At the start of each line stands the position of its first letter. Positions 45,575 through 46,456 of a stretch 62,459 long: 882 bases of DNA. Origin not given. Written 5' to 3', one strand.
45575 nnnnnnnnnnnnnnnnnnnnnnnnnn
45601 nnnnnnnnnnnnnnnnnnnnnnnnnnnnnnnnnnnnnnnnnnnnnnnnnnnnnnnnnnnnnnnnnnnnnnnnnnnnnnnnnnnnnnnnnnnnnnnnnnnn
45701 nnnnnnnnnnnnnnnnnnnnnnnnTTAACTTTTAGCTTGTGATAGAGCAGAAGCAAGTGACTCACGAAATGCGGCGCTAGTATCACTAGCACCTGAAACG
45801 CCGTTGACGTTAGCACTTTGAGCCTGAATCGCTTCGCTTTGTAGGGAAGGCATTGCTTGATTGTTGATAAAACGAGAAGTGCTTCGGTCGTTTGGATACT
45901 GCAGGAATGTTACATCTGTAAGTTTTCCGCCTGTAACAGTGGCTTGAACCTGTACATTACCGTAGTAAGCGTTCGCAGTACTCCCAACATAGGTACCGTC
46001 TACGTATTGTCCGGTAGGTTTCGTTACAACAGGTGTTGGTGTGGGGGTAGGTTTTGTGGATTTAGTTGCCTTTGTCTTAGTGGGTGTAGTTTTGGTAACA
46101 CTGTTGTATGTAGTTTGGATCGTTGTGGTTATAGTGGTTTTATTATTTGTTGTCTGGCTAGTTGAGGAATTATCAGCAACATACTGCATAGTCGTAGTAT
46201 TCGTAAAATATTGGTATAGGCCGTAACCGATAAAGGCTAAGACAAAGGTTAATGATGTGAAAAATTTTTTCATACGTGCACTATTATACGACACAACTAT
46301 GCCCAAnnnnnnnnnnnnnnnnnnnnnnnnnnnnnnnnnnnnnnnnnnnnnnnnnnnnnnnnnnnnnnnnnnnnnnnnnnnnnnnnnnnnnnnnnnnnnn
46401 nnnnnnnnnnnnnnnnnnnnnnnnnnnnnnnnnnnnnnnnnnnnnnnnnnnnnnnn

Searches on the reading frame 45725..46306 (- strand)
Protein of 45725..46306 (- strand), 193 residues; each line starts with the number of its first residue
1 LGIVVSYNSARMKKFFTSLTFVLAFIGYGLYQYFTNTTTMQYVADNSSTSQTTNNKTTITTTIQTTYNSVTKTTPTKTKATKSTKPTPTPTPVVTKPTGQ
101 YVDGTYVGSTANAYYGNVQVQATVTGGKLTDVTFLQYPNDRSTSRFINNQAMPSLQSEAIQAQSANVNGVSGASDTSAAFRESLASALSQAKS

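Call 40: search_protein_families(library=pfam, proteins=[window:45725-46306:-])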
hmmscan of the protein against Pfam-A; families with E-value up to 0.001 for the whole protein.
window:45725-46306:- (193 aa): 1 family
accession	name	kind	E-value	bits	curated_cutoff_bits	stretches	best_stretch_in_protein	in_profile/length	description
PF04205.19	FMN_bind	-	2.7e-06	28.4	22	1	114-188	2-76/77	FMN-binding domain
